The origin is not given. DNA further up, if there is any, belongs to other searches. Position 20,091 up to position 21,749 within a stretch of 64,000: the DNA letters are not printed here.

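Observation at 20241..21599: Stand-alone bacterial homologue of the plant L-arabinokinase (ARA1) kinase domain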

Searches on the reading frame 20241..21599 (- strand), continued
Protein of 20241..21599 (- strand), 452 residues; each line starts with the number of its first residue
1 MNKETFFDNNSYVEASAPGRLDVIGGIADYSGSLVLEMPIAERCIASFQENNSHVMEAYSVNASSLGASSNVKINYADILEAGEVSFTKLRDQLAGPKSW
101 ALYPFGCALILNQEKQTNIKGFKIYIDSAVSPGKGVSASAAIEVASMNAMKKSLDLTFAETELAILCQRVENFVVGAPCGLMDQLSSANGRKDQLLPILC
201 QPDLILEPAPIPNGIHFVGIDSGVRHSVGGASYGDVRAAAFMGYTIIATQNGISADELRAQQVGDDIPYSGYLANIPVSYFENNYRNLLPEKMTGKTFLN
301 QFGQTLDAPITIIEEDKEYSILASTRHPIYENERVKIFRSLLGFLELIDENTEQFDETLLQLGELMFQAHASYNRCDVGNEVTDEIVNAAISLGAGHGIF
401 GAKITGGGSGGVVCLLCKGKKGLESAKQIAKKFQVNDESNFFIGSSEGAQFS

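Call 62: search_protein_families(library=ncbifam, proteins=[L010:5645-7126:+, L016:5691-7373:+, L036:11403-13127:+, L051:15239-16432:+], max_evalue=0.00001)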
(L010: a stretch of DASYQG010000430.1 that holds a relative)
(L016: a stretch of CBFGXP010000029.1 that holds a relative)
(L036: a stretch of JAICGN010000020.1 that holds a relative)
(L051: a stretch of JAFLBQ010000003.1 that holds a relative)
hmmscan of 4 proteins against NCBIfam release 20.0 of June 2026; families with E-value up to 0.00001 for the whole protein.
L010:5645-7126:+ (493 aa): 12 families
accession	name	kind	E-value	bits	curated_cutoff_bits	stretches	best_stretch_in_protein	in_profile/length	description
TIGR01312.1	XylB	equivalog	1.3e-88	297.6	380.25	1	5-489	1-479/481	xylulokinase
TIGR01314.1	gntK_FGGY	equivalog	5.4e-46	157.2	648.55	1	3-483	1-483/505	gluconokinase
NF011601.0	PRK15027.1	equivalog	6e-46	156.8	912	1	5-461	3-443/484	xylulokinase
TIGR01311.1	glycerol_kin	equivalog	8.9e-37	126.5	590.35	1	2-491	1-491/496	glycerol kinase GlpK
NF000756.0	PRK00047.1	subfamily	1.9e-31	108.9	498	1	2-491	5-492/502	glycerol kinase GlpK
NF008187.0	PRK10939.1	equivalog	1.9e-30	106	528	1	1-489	3-499/521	autoinducer-2 kinase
NF003154.0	PRK04123.1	equivalog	1.5e-27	96.6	428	1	1-488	3-532/554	ribulokinase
TIGR02628.1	fuculo_kin_coli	equivalog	6.3e-22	78.1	470.9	1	5-467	4-459/465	L-fuculokinase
TIGR01234.1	L-ribulokinase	equivalog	1.1e-14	54.2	583.25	2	2-267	1-294/536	ribulokinase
TIGR02627.1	rhamnulo_kin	equivalog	5.8e-09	35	527.95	1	49-213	39-206/454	rhamnulokinase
NF007925.0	PRK10640.1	equivalog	3e-07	29.2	639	1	56-209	54-208/489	rhamnulokinase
TIGR01315.1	5C_CHO_kinase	subfamily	4.9e-07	28.8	408.7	1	4-238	2-250/541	FGGY family pentulose kinase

L016:5691-7373:+ (560 aa): 6 families
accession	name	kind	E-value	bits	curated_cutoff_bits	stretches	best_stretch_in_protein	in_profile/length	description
NF007790.0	PRK10484.1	equivalog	1.9e-98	330.6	401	1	8-556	5-520/527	solute:sodium symporter family transporter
TIGR00813.1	sss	superfamily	1.9e-91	307.2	184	1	40-480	1-411/411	sodium/solute symporter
TIGR03648.1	Na_symport_lg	subfamily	6.9e-22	77.6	320.75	2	32-194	19-182/547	VC_2705 family sodium/solute symporter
TIGR02119.1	panF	equivalog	1.6e-20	73.6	328.05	2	10-196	5-196/471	sodium/pantothenate symporter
TIGR02121.1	Na_Pro_sym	equivalog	7.2e-18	64.6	515.5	2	346-521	304-472/488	sodium/proline symporter PutP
NF011948.0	PRK15419.1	equivalog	1.2e-13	50.8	955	1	345-518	310-473/502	sodium/proline symporter PutP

L036:11403-13127:+ (574 aa): 29 families (the best 25 are shown)
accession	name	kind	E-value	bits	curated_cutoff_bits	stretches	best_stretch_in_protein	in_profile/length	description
NF051886.1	XaaProDiPepCaul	equivalog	2.5e-12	46.5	500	0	49-115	17-80/398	Xaa-Pro dipeptidase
TIGR01224.1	hutI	equivalog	4.7e-12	45.4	298.15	1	50-98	3-49/377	imidazolonepropionase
NF006679.0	PRK09228.1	subfamily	3.9e-11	42.3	351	0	49-97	30-78/433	guanine deaminase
NF006689.0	PRK09237.1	equivalog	6.6e-11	41.4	371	1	32-99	4-67/383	amidohydrolase/deacetylase family metallohydrolase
NF006056.0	PRK08204.1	subfamily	1.9e-10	40.2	391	0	31-98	3-67/449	hypothetical protein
NF005211.0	PRK06687.1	equivalog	2.2e-10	39.9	703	0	52-101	23-70/419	TRZ/ATZ family protein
NF006055.0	PRK08203.1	equivalog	6.1e-10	38.2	532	0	31-99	5-72/455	8-oxoguanine deaminase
NF005540.0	PRK07203.1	equivalog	6.5e-10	38.2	444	1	33-115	2-85/444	putative aminohydrolase SsnA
TIGR02967.1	guan_deamin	equivalog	7.9e-10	38.3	375.4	0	51-98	7-54/401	guanine deaminase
TIGR01178.1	ade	equivalog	1.7e-09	36.7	472.5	1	33-99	2-60/552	adenine deaminase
NF005557.0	PRK07228.1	equivalog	2.7e-09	36.2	522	0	32-98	2-65/445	5'-deoxyadenosine deaminase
TIGR03178.1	allantoinase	equivalog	4.7e-09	35.6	357.85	0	33-100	2-62/441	allantoinase AllB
TIGR03314.1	Se_ssnA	subfamily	1.3e-08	34.1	455.5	1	33-116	1-85/441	putative selenium metabolism protein SsnA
NF004995.0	PRK06380.1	subfamily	2e-08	33.6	567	0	33-98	3-63/418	metal-dependent hydrolase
NF009686.0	PRK13207.1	subfamily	2.1e-08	33.4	354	0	23-107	60-146/569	urease subunit alpha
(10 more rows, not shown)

L051:15239-16432:+ (397 aa): 16 families
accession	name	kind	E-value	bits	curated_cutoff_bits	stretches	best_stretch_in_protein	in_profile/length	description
NF040868.1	carboxypep_CpsA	equivalog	3.3e-112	375.1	500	1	6-389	3-387/391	carboxypeptidase CpsA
TIGR01891.1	amidohydrolases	subfamily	6.5e-111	371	153.75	1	19-380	2-366/366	amidohydrolase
NF038260.1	ectoine_DoeB_2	equivalog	1.7e-88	297.1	550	1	19-377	9-365/378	N(2)-acetyl-L-2,4-diaminobutanoate deacetylase DoeB2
NF009555.0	PRK13004.1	equivalog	1.5e-10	40.5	321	1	4-281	3-279/399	YgeY family selenium metabolism-linked hydrolase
TIGR01246.1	dapE_proteo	equivalog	1.7e-09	37.2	361.8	1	27-326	10-314/370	succinyl-diaminopimelate desuccinylase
NF009557.0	PRK13009.1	equivalog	2.2e-09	37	284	1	190-326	183-318/377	succinyl-diaminopimelate desuccinylase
TIGR01910.1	DapE-ArgE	subfamily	2.7e-09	36.7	217.6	1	111-342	111-340/373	ArgE/DapE family deacylase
NF006775.0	PRK09290.2-5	equivalog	3.8e-09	35.7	479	1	188-319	219-350/419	allantoate amidohydrolase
TIGR01879.1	hydantase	subfamily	6.3e-08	32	204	1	192-297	211-316/401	hydantoinase/carbamoylase family amidase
NF058540.1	Ncarbamyl_ErtE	equivalog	1.1e-07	30.8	520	1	191-320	220-352/418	N-carbamyl-l-glutamate amidohydrolase ErtE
NF006771.0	PRK09290.1-5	subfamily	1.5e-07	30.3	399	1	191-320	218-347/413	allantoate amidohydrolase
TIGR01892.1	AcOrn-deacetyl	equivalog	8.6e-07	28.3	297.7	1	40-307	22-296/365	acetylornithine deacetylase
NF006399.0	PRK08651.1-2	equivalog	1.6e-06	27.4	381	0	27-231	19-221/405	succinyl-diaminopimelate desuccinylase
NF009529.0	PRK12893.1-2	equivalog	2e-06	26.9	508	1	188-320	210-344/411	Zn-dependent hydrolase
NF006365.0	PRK08588.1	subfamily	4.8e-06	26.1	289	1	123-327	123-323/383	succinyl-diaminopimelate desuccinylase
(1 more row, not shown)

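Call 69: find_encoding_contigs(protein=P0014, flank=6000, max_places=2)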
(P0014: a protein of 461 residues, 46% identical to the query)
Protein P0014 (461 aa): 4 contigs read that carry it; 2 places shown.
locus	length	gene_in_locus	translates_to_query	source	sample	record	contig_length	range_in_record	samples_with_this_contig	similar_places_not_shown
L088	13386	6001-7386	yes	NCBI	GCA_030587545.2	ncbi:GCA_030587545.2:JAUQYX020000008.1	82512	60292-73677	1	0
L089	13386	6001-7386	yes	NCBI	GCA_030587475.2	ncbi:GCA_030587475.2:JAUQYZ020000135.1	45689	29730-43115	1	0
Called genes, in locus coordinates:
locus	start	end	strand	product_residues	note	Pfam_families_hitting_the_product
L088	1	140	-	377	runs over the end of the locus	PF08448:PAS_4, PF00512:HisKA, PF02518:HATPase_c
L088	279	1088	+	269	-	-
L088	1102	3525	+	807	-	-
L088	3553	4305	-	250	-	PF00657:Lipase_GDSL, PF13472:Lipase_GDSL_2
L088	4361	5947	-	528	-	PF08282:Hydrolase_3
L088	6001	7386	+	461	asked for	PF10509:GalKase_gal_bdg (faint), PF00288:GHMP_kinases_N, PF08544:GHMP_kinases_C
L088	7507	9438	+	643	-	-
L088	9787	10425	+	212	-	-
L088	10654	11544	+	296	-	PF12849:PBP_like_2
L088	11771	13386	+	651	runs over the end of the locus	PF00528:BPD_transp_1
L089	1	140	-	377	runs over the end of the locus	PF08448:PAS_4, PF00512:HisKA, PF02518:HATPase_c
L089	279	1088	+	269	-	-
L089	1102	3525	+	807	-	-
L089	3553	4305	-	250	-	PF00657:Lipase_GDSL, PF13472:Lipase_GDSL_2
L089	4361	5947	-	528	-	PF08282:Hydrolase_3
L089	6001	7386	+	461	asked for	PF10509:GalKase_gal_bdg (faint), PF00288:GHMP_kinases_N, PF08544:GHMP_kinases_C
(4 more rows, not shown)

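Call 70: find_encoding_contigs(protein=P0002, flank=6000, max_places=2)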
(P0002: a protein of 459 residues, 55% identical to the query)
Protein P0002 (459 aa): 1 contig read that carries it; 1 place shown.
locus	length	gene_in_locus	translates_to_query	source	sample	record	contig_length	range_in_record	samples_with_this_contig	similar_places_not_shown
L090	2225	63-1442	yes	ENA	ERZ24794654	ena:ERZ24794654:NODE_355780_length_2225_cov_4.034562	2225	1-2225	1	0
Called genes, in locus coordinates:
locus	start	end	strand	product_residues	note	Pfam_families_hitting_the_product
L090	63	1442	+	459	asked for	PF10509:GalKase_gal_bdg (weak), PF00288:GHMP_kinases_N, PF08544:GHMP_kinases_C (weak)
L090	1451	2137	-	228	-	PF01564:Spermine_synth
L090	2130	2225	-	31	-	?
